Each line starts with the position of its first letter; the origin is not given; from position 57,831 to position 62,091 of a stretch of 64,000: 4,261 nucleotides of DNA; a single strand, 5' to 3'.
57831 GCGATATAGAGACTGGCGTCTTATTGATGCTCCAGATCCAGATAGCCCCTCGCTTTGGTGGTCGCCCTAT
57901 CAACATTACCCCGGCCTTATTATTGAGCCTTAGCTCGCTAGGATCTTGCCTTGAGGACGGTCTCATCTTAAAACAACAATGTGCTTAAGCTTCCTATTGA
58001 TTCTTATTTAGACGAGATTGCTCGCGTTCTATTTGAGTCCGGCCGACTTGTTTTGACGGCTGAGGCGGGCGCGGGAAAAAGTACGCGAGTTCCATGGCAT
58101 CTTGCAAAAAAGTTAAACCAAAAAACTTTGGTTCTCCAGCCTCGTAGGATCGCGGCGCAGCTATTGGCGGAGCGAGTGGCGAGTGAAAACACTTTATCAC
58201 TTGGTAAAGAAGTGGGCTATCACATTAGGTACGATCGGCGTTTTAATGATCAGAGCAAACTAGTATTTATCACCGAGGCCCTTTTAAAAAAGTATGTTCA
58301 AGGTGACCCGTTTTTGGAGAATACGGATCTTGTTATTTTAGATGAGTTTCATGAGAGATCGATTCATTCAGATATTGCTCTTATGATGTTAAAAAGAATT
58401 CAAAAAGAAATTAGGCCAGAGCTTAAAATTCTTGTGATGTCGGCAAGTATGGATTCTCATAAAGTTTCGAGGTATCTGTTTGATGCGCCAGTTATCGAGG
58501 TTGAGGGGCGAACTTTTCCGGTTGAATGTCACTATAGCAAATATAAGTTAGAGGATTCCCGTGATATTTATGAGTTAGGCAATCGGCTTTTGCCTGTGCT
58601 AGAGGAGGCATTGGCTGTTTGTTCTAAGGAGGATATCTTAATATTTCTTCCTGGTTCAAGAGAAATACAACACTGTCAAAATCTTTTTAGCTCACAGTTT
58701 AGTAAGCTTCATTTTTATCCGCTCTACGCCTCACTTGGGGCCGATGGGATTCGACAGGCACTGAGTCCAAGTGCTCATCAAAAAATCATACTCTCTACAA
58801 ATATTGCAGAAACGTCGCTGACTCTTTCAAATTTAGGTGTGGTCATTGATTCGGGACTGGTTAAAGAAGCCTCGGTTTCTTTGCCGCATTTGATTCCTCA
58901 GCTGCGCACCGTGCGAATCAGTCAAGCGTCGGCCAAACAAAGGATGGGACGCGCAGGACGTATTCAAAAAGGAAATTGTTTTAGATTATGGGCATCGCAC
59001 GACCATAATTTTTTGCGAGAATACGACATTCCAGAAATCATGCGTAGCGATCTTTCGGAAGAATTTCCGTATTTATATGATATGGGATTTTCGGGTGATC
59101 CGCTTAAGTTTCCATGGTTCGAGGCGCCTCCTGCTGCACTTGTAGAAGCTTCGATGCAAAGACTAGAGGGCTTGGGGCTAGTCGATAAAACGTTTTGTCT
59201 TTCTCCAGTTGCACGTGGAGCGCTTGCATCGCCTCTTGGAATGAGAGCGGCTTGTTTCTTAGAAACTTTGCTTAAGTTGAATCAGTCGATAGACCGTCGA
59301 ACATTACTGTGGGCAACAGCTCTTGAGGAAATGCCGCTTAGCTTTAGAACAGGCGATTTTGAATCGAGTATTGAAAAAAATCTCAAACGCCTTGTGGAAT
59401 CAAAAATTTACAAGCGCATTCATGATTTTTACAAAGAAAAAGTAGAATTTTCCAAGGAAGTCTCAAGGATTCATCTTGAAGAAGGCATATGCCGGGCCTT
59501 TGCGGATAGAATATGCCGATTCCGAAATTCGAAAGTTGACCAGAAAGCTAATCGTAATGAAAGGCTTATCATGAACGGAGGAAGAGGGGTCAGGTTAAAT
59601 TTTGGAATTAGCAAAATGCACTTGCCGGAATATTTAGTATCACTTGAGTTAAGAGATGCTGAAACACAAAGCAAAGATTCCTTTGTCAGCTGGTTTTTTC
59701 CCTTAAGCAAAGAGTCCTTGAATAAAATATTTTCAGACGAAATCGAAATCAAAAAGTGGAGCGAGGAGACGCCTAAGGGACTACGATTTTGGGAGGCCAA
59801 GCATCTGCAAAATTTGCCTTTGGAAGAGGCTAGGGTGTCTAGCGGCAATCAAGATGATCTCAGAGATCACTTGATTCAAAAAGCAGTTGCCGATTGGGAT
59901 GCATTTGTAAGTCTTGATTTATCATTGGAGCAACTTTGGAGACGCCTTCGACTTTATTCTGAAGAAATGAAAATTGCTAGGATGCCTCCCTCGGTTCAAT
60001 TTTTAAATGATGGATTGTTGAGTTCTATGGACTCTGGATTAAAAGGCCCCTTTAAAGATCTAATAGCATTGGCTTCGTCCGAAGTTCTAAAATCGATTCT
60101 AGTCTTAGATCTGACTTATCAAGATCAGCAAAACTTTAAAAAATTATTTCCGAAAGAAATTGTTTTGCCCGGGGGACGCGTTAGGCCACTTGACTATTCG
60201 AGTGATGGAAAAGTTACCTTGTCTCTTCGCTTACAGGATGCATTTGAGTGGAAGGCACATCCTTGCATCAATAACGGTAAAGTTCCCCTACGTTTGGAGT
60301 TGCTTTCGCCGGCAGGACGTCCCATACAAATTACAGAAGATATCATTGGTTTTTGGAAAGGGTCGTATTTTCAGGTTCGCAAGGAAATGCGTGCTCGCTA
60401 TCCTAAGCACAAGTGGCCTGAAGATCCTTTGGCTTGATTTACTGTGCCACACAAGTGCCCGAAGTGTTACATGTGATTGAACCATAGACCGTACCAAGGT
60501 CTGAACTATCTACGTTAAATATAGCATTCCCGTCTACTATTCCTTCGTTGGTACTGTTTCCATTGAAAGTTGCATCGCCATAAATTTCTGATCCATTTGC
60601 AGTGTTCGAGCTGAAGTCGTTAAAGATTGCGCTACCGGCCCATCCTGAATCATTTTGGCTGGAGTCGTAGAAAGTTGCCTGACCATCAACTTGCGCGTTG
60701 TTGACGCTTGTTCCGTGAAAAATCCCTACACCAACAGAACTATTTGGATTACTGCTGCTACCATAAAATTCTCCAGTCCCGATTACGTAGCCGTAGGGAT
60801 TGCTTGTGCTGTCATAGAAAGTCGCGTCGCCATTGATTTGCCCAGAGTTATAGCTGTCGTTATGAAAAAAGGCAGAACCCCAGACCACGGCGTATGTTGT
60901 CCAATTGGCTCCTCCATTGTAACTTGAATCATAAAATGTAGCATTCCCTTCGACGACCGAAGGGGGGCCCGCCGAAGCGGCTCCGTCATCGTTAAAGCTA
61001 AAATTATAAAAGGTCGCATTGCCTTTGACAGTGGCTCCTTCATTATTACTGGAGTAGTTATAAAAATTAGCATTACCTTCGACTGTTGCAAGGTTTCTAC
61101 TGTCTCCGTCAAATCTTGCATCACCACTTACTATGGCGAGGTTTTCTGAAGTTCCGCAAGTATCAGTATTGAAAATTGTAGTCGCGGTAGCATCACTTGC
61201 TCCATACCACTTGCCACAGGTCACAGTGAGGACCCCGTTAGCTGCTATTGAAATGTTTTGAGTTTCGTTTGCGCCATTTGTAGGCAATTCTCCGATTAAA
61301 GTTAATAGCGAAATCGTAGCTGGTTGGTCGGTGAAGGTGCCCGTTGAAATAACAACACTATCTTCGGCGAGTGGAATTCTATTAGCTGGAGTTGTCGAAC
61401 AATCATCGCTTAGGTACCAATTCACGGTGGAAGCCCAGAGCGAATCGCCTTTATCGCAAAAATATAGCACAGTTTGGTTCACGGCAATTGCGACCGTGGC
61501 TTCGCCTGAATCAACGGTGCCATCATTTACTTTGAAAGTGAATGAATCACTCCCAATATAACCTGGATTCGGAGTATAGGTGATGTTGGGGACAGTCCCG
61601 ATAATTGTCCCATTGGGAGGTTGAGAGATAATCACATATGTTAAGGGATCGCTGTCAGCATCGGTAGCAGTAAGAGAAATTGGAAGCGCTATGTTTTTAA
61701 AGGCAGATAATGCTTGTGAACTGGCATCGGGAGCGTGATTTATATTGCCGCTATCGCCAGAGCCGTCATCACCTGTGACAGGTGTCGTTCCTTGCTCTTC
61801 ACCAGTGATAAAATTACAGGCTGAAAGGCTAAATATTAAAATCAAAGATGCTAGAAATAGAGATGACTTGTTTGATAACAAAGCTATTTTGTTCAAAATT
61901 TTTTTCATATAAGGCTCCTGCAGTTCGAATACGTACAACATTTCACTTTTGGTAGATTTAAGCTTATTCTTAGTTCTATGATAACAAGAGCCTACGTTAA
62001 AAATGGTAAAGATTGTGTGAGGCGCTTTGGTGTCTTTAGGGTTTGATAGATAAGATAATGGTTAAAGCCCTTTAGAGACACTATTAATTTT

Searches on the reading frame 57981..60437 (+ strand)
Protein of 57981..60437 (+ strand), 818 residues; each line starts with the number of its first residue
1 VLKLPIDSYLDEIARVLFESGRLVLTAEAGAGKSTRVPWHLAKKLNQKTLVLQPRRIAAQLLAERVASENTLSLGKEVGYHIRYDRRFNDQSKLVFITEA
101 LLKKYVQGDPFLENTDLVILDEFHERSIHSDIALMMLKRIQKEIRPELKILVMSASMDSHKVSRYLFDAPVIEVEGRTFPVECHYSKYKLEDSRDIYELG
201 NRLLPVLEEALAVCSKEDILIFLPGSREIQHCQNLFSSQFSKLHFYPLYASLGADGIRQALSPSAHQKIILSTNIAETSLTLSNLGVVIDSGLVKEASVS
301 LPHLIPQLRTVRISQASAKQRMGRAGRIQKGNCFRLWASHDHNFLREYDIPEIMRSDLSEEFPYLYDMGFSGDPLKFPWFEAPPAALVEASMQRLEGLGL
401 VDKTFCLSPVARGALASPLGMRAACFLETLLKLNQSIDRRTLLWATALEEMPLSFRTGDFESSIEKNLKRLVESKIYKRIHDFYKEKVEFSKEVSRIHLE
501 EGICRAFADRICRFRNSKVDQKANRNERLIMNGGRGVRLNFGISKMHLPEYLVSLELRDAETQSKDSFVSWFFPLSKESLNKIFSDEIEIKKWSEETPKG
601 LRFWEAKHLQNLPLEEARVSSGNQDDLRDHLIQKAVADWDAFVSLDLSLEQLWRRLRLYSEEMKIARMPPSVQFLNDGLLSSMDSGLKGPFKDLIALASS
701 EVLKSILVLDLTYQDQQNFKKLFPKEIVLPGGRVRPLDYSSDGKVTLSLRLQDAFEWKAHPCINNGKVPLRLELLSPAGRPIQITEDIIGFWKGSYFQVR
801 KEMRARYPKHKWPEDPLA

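Call 64: search_protein_families(library=pfam, proteins=[window:57981-60437:+], max_evalue=0.001)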
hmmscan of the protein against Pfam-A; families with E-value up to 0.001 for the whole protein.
window:57981-60437:+ (818 aa): 4 families
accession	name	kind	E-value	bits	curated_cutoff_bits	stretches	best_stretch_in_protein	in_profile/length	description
PF08482.15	HrpB_C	-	5.8e-41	140.3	25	1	703-816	20-133/133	ATP-dependent helicase C-terminal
PF00271.37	Helicase_C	-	1.1e-09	39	23.5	1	210-328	9-109/110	Helicase conserved C-terminal domain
PF00270.35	DEAD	-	7.2e-08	32.8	26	1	19-161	13-163/167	DEAD/DEAH box helicase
PF04851.21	ResIII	-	8.6e-05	22.9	22.5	1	19-155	22-160/164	Type III restriction enzyme, res subunit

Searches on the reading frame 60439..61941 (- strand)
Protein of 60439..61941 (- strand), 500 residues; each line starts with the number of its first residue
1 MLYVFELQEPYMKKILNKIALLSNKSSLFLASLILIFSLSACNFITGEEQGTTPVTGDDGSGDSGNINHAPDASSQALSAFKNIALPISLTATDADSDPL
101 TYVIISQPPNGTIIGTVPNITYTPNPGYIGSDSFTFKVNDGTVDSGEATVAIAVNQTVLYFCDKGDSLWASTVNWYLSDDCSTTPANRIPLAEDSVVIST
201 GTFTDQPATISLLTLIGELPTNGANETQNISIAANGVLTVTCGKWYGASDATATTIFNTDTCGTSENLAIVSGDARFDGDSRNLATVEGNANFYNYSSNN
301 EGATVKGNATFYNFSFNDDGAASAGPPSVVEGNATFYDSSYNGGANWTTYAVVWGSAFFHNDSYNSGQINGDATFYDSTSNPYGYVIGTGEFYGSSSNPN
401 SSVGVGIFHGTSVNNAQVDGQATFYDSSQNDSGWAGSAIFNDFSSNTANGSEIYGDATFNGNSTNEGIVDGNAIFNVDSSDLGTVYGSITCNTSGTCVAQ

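Call 64: search_protein_families(library=pfam, proteins=[window:60439-61941:-], max_evalue=0.001)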
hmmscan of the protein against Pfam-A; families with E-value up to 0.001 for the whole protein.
window:60439-61941:- (500 aa): 2 families
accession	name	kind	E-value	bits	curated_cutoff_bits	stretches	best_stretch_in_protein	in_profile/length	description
PF17963.7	Big_9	-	2.4e-14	54.4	23.6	1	68-152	1-88/89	Bacterial Ig domain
PF17892.7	Cadherin_5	-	9.7e-09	35.4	26.5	1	68-155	2-98/98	Cadherin-like domain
